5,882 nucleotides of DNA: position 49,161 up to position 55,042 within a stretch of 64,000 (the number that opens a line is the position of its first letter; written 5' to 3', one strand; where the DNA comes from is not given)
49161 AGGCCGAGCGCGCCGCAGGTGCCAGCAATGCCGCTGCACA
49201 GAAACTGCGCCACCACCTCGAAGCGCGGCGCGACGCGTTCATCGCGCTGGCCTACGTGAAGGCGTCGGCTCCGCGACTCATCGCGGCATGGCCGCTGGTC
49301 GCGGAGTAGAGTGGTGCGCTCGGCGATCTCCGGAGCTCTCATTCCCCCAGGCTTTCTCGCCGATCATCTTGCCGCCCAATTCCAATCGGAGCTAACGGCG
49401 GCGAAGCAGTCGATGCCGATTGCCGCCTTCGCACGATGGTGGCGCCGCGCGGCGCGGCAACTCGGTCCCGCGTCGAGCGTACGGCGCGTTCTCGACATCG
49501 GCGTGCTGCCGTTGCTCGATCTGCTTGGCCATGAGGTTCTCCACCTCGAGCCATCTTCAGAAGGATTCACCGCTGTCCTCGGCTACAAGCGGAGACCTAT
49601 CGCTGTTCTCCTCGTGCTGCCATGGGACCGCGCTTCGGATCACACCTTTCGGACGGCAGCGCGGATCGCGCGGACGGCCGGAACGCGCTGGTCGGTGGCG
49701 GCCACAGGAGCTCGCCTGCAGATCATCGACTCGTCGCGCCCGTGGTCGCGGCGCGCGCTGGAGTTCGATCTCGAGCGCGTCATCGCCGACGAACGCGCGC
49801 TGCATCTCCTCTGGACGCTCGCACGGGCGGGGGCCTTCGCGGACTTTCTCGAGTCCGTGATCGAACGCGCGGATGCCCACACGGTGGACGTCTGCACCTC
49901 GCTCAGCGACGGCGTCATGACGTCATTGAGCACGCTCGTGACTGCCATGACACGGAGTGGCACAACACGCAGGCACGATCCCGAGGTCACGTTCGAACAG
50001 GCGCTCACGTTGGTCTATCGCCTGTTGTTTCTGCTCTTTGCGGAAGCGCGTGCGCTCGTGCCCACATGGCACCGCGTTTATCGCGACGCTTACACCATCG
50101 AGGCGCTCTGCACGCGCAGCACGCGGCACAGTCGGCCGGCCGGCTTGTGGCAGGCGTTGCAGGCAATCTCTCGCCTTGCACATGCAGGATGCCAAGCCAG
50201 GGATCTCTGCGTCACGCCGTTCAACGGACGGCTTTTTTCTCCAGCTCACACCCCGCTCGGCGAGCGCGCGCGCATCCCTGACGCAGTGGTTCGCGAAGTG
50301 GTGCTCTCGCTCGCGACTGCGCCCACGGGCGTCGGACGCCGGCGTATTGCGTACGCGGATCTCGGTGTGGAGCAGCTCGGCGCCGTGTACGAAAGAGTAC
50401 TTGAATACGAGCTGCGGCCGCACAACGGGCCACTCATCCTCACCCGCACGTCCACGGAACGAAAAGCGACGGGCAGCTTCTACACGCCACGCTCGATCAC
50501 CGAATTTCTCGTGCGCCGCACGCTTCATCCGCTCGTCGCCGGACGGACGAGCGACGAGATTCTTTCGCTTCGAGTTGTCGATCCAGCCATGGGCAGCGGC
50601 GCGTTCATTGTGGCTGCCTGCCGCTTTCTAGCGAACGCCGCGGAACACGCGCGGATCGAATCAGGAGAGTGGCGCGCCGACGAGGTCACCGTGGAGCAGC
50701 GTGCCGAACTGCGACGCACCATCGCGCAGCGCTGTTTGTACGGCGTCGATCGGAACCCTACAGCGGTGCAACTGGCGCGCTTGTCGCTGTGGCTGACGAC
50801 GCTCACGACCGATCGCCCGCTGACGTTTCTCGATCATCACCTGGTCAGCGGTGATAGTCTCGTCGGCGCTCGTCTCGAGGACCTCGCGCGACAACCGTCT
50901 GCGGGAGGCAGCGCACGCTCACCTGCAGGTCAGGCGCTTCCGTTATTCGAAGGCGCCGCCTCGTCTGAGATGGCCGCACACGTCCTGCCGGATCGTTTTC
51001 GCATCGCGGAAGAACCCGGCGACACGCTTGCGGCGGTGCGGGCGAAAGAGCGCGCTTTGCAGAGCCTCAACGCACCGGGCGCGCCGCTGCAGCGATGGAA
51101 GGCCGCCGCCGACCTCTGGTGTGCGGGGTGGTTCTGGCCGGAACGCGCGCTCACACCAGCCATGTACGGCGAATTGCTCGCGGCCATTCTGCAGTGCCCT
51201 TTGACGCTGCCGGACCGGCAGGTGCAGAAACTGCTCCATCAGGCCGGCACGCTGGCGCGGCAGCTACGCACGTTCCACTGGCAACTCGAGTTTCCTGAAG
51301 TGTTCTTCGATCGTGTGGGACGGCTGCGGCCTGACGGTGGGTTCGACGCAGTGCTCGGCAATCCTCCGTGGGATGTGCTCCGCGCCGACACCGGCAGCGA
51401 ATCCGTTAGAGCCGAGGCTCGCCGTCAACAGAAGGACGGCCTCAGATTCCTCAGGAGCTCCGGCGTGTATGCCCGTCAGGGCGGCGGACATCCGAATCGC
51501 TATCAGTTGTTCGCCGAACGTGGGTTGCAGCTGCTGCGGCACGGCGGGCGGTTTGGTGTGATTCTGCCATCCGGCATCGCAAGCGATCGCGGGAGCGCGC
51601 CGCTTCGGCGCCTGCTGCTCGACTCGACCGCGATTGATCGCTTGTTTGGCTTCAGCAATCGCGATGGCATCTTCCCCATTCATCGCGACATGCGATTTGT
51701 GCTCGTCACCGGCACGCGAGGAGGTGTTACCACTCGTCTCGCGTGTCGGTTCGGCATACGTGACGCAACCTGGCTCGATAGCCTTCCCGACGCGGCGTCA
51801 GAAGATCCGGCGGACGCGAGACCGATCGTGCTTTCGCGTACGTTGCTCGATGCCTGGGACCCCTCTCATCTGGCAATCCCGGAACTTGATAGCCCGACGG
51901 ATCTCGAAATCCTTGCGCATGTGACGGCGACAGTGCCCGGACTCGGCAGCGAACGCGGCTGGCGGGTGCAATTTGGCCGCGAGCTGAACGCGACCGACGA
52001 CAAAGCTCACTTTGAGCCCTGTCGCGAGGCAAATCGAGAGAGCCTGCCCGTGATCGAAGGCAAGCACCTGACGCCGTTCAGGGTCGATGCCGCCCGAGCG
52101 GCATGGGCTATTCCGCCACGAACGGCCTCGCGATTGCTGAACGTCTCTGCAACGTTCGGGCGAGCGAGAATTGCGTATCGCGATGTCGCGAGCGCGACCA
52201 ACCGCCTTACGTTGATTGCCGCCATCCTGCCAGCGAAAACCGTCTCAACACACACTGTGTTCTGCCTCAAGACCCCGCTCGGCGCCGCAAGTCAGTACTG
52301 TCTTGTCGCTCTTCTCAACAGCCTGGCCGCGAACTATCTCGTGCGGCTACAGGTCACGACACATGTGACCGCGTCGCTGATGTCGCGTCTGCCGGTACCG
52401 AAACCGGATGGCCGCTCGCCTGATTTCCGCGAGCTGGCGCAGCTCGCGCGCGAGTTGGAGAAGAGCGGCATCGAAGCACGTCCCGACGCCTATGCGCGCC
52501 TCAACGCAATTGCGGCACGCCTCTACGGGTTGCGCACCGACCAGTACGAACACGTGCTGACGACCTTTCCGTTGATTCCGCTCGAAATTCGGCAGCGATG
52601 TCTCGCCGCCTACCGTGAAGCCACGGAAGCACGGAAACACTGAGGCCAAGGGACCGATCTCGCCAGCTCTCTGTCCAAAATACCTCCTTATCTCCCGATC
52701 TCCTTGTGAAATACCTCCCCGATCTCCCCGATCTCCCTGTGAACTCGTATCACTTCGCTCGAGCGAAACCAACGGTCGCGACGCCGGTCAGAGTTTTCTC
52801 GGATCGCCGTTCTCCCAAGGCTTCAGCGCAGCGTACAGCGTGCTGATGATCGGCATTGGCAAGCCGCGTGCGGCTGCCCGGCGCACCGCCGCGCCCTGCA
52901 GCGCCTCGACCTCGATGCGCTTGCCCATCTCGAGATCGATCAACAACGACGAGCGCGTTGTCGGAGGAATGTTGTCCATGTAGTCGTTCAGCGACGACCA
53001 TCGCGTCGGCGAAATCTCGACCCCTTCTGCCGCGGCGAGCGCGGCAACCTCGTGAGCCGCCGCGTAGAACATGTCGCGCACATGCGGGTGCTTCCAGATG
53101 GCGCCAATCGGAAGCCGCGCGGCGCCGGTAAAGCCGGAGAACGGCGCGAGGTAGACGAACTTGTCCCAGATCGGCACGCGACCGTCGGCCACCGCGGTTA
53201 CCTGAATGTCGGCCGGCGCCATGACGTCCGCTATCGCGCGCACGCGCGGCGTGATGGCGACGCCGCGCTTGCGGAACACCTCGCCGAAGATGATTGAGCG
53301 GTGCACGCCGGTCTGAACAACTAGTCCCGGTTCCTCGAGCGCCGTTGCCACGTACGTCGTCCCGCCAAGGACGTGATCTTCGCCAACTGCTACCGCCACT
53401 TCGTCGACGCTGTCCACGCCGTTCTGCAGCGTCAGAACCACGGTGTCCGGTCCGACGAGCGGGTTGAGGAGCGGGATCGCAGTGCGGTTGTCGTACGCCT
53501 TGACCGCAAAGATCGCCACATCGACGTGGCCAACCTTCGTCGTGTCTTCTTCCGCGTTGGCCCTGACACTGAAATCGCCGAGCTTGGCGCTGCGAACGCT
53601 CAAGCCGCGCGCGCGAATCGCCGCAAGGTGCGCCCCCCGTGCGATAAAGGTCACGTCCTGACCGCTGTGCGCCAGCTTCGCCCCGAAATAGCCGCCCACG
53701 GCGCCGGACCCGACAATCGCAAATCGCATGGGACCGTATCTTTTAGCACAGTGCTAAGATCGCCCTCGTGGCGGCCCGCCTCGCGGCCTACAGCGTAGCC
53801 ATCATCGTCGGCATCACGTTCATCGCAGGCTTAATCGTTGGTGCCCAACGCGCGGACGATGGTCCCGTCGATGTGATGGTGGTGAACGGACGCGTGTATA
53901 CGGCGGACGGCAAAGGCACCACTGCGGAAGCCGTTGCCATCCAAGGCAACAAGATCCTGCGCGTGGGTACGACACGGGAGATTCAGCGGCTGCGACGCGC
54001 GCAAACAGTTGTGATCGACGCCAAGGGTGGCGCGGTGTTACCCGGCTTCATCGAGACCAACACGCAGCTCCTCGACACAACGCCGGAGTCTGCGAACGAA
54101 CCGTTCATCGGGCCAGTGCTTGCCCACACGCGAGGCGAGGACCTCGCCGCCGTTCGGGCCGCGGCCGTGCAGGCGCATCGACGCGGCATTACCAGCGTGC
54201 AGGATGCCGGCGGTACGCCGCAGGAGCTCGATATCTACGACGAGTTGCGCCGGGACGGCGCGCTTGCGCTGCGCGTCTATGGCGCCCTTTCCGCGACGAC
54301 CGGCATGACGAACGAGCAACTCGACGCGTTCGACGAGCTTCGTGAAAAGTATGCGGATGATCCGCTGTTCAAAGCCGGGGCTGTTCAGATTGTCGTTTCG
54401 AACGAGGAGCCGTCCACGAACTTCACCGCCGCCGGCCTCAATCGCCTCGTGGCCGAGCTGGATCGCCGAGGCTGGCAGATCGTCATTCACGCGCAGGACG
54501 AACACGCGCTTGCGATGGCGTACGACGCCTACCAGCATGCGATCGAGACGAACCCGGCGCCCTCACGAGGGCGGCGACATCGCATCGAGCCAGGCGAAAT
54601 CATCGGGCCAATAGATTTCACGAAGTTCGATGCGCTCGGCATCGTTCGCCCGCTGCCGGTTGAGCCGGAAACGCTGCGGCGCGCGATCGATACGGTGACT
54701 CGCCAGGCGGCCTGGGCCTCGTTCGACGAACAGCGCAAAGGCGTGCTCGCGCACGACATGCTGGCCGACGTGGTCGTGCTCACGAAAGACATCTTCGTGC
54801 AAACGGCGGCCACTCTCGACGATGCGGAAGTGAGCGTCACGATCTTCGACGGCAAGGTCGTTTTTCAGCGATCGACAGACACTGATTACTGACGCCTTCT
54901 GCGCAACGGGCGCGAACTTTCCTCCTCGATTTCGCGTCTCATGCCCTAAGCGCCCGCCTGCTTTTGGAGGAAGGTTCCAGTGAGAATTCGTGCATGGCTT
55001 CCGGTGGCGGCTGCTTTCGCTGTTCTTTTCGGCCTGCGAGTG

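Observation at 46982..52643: Coupled SNF2 helicase plus PglX/Eco57I-like adenine methyltransferase without any recognisable nuclease or partner genes: candidate minimal defence or epigenetic module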

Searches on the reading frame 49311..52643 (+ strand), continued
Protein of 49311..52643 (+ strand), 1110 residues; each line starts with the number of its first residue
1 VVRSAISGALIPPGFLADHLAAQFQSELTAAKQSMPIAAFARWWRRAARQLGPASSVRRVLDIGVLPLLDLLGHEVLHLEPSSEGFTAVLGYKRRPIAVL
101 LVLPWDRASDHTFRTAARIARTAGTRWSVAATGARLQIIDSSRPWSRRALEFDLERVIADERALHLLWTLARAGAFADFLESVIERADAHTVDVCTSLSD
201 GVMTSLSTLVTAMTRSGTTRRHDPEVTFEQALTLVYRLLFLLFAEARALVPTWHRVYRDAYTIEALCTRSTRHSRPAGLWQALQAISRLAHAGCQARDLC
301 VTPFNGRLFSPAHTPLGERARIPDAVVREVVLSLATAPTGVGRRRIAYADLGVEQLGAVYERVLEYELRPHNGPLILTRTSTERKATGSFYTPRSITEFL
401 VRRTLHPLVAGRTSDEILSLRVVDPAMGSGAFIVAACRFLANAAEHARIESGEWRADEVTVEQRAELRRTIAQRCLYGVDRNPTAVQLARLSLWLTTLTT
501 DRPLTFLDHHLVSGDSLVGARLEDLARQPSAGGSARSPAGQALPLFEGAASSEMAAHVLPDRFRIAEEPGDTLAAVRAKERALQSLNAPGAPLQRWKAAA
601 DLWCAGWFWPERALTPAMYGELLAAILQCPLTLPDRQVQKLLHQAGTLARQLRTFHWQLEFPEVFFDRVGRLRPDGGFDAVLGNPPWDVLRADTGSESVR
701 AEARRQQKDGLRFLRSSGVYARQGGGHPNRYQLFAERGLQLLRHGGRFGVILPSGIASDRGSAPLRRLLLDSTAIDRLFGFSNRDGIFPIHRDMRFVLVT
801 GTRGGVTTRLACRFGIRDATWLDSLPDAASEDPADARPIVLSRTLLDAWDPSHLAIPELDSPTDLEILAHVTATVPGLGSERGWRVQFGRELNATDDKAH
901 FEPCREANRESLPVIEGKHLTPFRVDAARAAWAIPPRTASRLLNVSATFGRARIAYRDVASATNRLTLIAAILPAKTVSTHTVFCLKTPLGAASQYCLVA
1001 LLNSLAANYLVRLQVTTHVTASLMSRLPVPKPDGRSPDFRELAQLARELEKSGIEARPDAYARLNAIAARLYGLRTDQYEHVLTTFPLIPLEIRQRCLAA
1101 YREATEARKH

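Call 76: search_solved_structures(query=A1, max_evalue=0.01)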
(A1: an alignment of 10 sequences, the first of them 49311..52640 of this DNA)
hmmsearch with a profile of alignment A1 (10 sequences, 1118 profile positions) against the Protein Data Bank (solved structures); distinct sequences matched with E-value up to 0.01: 7.
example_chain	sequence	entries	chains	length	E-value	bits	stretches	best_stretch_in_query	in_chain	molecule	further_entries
8w0p_A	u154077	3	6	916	4.1e-08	34.4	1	728-760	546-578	RM.BsaXI | site-specific DNA-methyltransferase (adenine-specific)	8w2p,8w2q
8cxz_A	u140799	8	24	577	9.2e-06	26.6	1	385-498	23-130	Site-specific DNA-methyltransferase (adenine-specific)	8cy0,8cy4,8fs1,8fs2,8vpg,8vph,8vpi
7lni_A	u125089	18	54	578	9.2e-06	26.6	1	385-498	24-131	Site-specific DNA-methyltransferase (adenine-specific)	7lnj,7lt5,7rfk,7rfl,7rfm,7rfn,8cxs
2okc_A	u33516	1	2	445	0.00019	22.3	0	424-504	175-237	Type I restriction enzyme StySJI M protein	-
7qw5_A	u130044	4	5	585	0.0004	21.2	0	380-438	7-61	Modification methylase BseCI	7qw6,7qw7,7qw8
3ufb_A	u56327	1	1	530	0.0007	20.4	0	382-449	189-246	Type I restriction-modification system methyltransferase subunit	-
3khk_A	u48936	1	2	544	0.0075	17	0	385-453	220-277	Type I restriction-modification system methylation subunit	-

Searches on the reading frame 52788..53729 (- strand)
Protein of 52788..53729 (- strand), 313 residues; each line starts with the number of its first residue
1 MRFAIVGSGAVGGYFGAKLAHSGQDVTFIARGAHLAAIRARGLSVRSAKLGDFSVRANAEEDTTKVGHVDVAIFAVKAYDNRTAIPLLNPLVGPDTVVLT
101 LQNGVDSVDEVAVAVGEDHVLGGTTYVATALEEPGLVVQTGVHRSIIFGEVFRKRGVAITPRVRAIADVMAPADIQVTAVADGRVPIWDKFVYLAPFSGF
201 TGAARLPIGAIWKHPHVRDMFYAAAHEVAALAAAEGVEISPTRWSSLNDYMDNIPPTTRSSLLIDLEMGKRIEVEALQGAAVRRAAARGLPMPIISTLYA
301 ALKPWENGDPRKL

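Call 7: search_protein_families(library=pfam, proteins=[window:52788-53729:-], max_evalue=0.01)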
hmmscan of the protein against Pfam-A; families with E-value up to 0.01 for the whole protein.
window:52788-53729:- (313 aa): 3 families
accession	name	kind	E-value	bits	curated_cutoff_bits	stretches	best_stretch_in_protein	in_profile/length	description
PF02558.23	ApbA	-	5e-41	140.3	22.2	1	4-150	2-147/150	Ketopantoate reductase PanE/ApbA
PF08546.17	ApbA_C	-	6.1e-24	85.2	22.7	1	187-304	6-123/125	Ketopantoate reductase PanE/ApbA C terminal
PF03807.23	F420_oxidored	-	0.0012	19.9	21.6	1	3-88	2-79/94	NADP oxidoreductase coenzyme F420-dependent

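Call 58: find_related_loci(query=window:52788-53729:-, collection=metagenome_contigs, flank=10000)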
Query window:52788-53729:- (313 aa) in metagenome_contigs; peptide patterns used: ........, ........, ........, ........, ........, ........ (x = any residue, [..] = any of these).
234 stretches matched a pattern; 118 encode a relative of the query (tblastn E <= 1e-3); the best 80 are kept; 80 distinct loci.
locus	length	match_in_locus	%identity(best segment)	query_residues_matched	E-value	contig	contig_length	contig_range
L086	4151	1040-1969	79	1-311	1e-164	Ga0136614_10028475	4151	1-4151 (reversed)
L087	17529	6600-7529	81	1-311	2e-159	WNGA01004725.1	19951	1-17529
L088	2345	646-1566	77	1-308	4e-168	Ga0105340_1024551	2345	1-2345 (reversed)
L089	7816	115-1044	77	1-311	4e-157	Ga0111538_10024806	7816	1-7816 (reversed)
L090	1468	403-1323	77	1-308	2e-171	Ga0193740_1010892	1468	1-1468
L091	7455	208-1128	78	1-308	1e-156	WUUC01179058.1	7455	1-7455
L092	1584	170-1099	76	1-311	6e-170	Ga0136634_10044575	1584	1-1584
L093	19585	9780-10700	77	1-308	6e-155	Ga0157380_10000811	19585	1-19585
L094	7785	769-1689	76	1-308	7e-155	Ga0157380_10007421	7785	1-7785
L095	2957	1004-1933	76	1-311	5e-163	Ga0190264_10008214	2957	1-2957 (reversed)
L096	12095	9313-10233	76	1-308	1e-154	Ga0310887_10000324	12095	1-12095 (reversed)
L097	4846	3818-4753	85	1-313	1e-157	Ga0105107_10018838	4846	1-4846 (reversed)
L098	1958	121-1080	75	1-311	2e-166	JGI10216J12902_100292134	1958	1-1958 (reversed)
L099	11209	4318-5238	75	1-308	2e-154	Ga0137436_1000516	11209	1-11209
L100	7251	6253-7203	76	1-308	2e-154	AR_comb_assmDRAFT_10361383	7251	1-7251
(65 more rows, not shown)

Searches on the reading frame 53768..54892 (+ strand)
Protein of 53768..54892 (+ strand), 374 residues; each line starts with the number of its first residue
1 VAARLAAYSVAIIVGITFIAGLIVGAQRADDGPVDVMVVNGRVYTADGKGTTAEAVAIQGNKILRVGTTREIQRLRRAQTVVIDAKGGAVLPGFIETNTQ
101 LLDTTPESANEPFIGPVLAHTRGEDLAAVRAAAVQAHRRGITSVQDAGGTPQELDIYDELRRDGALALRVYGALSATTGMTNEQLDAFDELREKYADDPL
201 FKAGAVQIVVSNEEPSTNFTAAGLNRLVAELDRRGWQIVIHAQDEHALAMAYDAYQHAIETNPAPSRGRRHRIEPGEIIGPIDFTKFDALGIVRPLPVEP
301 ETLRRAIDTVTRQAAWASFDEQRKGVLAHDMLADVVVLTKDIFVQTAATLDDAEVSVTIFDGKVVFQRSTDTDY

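Call 7: search_protein_families(library=pfam, proteins=[window:53768-54892:+], max_evalue=0.01)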
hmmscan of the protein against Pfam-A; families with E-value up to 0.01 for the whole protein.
window:53768-54892:+ (374 aa): 2 families
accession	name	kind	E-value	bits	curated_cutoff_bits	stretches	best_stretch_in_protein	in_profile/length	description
PF07969.17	Amidohydro_3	-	4.2e-28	99.5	29.7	2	117-292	150-329/472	Amidohydrolase family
PF01979.26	Amidohydro_1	-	7.2e-10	39.1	25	1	127-260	36-174/345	Amidohydrolase family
